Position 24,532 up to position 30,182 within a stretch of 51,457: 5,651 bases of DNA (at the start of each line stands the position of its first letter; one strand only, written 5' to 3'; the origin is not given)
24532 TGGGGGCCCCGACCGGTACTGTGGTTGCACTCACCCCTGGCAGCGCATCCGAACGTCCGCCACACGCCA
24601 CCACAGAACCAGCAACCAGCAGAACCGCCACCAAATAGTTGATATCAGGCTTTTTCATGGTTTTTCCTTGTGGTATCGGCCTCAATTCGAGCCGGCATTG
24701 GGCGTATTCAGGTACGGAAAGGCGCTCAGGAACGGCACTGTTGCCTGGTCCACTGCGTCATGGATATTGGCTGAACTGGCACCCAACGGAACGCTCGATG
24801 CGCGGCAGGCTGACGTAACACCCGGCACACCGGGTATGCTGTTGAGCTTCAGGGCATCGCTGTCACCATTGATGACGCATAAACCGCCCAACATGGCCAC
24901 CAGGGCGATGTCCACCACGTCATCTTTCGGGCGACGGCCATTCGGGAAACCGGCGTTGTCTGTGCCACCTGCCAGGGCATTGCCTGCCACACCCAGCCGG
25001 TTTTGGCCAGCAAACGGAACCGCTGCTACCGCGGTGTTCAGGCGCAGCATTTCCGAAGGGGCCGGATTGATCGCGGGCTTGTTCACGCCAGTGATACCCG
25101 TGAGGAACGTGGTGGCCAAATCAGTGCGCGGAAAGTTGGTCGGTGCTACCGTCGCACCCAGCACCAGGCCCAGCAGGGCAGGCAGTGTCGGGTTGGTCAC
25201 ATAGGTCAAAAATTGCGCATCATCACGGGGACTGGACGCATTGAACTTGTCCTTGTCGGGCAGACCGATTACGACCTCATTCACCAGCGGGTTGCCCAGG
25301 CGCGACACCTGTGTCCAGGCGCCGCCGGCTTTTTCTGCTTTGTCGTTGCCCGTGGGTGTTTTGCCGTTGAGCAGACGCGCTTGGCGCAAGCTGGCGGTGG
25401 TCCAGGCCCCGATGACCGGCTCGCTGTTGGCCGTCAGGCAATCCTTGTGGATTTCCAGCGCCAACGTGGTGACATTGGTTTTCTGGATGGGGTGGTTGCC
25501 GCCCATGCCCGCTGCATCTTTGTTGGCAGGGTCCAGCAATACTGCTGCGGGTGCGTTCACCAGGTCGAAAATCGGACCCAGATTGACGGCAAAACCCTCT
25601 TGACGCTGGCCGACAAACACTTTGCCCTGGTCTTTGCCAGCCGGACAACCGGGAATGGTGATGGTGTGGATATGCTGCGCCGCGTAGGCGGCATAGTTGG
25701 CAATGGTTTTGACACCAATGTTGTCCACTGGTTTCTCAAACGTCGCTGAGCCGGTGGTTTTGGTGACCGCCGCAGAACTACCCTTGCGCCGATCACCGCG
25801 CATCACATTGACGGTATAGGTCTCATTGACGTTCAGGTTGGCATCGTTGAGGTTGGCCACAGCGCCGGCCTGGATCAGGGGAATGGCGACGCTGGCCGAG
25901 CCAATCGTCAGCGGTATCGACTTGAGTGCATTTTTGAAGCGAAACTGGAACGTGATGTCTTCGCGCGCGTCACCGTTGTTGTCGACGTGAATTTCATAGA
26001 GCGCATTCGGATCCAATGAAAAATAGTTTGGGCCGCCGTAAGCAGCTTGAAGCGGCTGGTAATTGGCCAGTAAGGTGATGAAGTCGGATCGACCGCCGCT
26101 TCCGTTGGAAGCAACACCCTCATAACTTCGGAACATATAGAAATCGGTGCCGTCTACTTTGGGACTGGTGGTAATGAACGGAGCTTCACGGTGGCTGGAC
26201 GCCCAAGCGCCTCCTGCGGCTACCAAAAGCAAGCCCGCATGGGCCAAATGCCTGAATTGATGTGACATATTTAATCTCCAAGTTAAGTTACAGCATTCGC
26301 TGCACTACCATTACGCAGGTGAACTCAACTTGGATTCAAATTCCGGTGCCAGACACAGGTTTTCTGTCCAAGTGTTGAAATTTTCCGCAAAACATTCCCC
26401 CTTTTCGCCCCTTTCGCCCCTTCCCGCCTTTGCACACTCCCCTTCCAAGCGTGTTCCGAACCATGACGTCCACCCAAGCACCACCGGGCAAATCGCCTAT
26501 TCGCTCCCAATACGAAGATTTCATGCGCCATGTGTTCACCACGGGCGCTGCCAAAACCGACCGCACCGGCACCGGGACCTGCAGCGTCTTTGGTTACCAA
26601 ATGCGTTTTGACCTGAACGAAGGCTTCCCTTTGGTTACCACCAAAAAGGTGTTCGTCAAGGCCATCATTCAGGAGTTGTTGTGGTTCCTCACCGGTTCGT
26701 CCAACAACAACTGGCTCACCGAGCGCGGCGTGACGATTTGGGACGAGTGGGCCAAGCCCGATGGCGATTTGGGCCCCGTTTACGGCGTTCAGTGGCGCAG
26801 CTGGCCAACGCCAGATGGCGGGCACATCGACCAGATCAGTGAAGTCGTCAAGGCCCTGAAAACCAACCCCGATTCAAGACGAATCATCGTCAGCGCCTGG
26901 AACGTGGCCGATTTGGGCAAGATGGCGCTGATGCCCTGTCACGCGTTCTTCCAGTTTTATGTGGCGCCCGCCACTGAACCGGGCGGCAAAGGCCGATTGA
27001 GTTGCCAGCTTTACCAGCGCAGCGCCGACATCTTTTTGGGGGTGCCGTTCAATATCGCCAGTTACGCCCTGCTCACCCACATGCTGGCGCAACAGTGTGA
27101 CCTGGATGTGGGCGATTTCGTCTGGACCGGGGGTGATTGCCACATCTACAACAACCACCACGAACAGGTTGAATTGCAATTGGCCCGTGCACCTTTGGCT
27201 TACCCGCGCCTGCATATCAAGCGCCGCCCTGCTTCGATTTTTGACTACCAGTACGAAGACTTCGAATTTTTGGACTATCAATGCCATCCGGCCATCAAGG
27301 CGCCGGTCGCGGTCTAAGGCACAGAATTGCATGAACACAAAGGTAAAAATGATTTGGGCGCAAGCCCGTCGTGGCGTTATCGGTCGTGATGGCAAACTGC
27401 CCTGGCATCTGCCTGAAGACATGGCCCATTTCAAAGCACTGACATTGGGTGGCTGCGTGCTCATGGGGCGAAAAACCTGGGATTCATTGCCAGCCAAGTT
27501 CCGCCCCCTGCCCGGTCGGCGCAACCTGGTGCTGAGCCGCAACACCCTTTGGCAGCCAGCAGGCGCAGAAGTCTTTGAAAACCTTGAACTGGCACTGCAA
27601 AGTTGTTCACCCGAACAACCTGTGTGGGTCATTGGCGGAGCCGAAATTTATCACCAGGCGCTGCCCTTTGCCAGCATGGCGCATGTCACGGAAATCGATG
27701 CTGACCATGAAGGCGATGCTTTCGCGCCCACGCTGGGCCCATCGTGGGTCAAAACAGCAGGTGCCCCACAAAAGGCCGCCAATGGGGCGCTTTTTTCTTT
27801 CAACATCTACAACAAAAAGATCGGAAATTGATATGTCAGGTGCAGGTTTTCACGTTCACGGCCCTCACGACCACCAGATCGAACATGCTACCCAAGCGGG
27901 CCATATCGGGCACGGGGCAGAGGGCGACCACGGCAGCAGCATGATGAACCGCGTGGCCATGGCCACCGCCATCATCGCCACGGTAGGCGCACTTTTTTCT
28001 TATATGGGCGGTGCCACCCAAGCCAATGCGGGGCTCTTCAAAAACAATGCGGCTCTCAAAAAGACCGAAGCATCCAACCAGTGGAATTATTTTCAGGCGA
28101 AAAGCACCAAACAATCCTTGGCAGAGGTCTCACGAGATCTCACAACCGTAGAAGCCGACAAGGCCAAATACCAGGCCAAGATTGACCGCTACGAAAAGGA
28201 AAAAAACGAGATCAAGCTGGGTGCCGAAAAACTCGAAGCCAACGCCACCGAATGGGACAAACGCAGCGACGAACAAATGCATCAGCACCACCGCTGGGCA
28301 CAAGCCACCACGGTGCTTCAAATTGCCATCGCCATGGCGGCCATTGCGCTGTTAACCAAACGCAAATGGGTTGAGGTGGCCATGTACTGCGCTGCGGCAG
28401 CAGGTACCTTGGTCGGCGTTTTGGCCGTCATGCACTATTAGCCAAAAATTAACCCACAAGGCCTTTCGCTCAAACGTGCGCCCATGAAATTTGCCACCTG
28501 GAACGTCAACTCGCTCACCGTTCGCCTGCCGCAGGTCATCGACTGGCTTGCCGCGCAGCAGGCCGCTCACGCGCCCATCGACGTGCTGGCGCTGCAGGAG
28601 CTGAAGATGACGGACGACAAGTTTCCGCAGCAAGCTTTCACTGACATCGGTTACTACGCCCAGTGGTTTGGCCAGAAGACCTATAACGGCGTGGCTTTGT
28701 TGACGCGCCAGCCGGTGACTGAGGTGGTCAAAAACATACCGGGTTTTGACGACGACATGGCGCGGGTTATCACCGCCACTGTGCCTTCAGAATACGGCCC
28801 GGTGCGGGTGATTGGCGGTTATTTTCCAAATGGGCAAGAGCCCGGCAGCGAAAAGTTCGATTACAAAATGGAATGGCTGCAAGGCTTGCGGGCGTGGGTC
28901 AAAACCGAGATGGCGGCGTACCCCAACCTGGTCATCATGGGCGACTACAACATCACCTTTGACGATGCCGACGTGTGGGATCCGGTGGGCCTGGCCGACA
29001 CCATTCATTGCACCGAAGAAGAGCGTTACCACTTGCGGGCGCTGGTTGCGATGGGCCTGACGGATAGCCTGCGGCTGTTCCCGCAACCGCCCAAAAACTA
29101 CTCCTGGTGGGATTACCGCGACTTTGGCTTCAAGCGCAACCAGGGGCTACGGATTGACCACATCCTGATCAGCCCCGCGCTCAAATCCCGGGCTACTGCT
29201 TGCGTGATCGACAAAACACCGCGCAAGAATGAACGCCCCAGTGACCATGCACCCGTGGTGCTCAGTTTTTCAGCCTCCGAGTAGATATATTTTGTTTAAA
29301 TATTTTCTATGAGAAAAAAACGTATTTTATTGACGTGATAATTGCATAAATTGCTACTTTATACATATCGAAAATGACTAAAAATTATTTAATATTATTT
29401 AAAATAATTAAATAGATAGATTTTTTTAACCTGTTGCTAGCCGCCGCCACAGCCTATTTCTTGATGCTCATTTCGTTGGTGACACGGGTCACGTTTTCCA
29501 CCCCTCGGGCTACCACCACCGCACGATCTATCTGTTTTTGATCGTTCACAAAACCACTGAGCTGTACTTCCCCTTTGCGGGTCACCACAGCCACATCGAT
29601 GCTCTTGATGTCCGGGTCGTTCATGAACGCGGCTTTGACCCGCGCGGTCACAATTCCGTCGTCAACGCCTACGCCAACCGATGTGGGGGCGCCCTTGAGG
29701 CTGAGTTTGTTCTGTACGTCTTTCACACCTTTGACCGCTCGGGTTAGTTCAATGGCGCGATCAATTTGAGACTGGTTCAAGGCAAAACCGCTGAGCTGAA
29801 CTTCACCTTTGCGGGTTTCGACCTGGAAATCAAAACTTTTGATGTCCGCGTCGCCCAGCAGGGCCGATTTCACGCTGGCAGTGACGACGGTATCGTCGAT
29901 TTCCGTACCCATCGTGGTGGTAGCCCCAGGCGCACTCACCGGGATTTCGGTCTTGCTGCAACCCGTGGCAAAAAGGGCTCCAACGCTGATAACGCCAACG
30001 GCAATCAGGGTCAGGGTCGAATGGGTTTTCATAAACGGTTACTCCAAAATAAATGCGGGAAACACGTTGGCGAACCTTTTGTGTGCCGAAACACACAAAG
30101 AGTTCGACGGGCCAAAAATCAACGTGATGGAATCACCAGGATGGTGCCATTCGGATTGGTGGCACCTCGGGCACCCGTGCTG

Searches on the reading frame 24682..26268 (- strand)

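Call 27: search_protein_families(library=pfam, proteins=[window:24682-26268:-], max_evalue=0.00001)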
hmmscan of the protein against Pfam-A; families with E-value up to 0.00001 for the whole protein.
window:24682-26268:- (528 aa): 1 family
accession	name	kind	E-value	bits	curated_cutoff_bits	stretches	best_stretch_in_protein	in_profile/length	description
PF14224.11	DUF4331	-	6.4e-143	477.4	27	1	24-523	1-421/421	Domain of unknown function (DUF4331)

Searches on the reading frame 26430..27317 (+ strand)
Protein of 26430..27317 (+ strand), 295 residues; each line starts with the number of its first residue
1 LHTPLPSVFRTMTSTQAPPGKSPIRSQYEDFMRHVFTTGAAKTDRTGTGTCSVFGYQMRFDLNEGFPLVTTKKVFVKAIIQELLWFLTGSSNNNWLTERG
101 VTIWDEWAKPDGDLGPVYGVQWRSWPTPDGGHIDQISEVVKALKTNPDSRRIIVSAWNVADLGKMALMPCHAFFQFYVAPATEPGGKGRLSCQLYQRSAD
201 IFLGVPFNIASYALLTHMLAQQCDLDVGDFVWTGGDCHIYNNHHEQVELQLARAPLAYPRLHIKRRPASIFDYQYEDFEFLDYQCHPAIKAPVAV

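Call 27: search_protein_families(library=pfam, proteins=[window:26430-27317:+], max_evalue=0.00001)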
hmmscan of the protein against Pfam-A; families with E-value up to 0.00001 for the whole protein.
window:26430-27317:+ (295 aa): 1 family
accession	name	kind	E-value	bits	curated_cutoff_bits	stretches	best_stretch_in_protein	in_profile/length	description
PF00303.24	Thymidylat_synt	-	5.9e-124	412.9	24.3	1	27-295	2-266/266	Thymidylate synthase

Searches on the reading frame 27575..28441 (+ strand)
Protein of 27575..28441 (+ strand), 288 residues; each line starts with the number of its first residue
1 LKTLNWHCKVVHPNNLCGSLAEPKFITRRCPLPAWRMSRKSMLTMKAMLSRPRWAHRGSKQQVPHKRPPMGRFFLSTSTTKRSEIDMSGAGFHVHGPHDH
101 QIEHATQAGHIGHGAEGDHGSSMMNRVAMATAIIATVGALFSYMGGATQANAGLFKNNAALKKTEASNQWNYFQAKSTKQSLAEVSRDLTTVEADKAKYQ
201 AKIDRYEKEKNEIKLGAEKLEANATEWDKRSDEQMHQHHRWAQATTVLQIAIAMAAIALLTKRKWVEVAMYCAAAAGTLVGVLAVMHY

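Call 27: search_protein_families(library=pfam, proteins=[window:27575-28441:+], max_evalue=0.00001)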
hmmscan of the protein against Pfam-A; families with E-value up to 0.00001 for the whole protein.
window:27575-28441:+ (288 aa): 1 family
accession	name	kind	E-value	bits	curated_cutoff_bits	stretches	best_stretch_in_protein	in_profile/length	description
PF14235.11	DUF4337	-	1.8e-40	139.2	27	1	125-284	2-160/161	Domain of unknown function (DUF4337)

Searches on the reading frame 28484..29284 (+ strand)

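Call 28: search_protein_families(library=pfam, proteins=[window:28484-29284:+], max_evalue=0.00001)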
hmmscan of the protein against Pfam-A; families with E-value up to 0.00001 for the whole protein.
window:28484-29284:+ (266 aa): 1 family
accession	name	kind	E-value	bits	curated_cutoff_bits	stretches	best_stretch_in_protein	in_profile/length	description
PF03372.29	Exo_endo_phos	-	1.8e-29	103.4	24.5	1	4-255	1-225/225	Endonuclease/Exonuclease/phosphatase family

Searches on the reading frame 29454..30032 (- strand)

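Call 28: search_protein_families(library=pfam, proteins=[window:29454-30032:-], max_evalue=0.00001)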
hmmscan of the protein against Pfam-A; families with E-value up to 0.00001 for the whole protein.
window:29454-30032:- (192 aa): 1 family
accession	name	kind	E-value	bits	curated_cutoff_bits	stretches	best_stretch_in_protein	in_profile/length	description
PF04972.22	BON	-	3.7e-35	120.5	27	2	46-113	1-68/69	BON domain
